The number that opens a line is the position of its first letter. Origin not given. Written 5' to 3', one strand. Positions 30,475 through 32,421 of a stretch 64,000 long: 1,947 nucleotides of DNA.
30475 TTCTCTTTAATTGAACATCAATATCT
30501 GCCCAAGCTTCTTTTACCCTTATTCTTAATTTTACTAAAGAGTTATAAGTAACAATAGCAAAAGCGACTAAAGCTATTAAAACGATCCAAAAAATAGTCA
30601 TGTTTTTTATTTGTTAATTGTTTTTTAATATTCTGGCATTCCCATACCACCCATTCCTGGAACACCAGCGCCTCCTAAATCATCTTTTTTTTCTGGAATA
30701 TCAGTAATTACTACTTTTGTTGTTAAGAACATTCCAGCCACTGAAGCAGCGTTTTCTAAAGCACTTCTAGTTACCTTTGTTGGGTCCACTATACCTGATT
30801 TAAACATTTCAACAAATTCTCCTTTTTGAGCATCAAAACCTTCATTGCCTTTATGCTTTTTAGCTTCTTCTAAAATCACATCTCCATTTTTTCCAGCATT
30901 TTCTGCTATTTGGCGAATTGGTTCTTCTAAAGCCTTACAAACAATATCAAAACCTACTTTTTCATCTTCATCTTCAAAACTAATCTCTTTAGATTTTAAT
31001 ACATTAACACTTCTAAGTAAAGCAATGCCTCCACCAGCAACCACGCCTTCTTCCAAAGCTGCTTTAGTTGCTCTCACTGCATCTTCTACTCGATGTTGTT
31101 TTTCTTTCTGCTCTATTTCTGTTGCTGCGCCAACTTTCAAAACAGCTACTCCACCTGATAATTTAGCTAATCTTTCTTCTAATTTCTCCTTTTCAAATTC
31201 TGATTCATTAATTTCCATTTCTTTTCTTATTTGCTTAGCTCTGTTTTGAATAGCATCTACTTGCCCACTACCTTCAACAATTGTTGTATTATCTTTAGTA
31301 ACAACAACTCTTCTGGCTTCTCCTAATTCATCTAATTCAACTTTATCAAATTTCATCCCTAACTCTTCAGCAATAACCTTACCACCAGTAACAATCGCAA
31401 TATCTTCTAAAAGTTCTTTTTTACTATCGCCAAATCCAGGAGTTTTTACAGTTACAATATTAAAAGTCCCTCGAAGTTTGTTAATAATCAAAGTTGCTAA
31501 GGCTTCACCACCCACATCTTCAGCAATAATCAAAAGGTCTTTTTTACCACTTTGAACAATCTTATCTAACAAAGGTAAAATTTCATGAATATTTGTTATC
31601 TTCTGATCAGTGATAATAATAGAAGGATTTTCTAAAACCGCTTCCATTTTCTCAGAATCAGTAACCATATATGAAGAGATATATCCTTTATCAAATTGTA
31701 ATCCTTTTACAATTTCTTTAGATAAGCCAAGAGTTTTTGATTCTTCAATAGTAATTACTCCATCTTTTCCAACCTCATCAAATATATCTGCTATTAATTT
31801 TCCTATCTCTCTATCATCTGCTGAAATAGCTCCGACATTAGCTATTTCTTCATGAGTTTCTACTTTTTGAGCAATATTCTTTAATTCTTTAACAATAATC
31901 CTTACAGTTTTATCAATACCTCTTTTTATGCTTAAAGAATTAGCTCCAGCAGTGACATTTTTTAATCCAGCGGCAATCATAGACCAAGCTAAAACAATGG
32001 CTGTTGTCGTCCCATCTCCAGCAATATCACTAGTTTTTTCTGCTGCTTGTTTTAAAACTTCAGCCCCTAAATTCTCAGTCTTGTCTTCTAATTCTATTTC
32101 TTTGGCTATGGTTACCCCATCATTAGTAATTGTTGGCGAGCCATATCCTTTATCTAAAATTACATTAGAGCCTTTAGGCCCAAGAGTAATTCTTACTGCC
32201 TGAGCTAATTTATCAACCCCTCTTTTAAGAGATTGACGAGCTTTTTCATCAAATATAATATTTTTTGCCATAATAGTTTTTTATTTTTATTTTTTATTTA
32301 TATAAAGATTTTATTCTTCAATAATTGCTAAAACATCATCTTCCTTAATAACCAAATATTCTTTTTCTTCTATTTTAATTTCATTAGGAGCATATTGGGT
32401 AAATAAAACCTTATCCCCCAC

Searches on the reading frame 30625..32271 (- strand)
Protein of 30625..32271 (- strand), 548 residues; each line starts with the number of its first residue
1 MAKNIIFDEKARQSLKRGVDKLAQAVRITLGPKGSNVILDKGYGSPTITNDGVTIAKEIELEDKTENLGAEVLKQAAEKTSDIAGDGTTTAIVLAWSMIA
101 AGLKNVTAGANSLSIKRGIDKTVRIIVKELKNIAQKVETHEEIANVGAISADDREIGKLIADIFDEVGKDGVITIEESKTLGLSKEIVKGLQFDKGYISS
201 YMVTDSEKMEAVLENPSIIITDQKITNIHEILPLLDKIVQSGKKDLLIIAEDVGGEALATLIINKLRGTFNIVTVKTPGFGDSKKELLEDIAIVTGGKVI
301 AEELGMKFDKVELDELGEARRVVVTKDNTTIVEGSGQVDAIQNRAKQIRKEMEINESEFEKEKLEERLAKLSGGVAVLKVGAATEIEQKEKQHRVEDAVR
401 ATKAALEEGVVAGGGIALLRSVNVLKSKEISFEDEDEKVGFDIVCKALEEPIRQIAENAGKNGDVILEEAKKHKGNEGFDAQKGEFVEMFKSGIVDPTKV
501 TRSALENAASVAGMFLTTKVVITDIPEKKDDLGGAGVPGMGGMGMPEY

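Call 49: find_encoding_contigs(protein=window:30625-32271:-, flank=10000, max_places=1)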
Protein window:30625-32271:- (548 aa): 10 contigs read that carry it; 1 place shown.
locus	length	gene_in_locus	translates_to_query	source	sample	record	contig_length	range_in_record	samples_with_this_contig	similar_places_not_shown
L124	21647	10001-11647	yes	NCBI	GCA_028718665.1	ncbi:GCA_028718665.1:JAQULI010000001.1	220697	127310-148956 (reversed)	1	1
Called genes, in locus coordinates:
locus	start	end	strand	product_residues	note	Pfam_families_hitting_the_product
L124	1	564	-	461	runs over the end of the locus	PF00772:DnaB, PF03796:DnaB_C, PF13481:AAA_25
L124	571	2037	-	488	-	PF01406:tRNA-synt_1e, PF09334:tRNA-synt_1g (faint), PF09190:DALR_2 (weak)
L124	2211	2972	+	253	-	PF01628:HrcA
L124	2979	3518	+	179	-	PF01025:GrpE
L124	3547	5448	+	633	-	PF00012:HSP70, PF06723:MreB_Mbl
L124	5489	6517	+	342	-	-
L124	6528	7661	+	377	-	PF00226:DnaJ, PF01556:DnaJ_C, PF00684:DnaJ_CXXCXGXG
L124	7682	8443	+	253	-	PF06790:UPF0259, PF25231:DUF7847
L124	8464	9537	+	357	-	PF02646:RmuC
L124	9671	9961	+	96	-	PF00166:Cpn10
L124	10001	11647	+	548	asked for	PF00118:Cpn60_TCP1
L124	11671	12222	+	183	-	PF04011:LemA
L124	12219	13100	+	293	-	PF01435:Peptidase_M48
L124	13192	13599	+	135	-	PF09685:MamF_MmsF (weak)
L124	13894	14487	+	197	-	PF04471:Mrr_cat, PF13156:Mrr_cat_2, PF22722:NA-iREase1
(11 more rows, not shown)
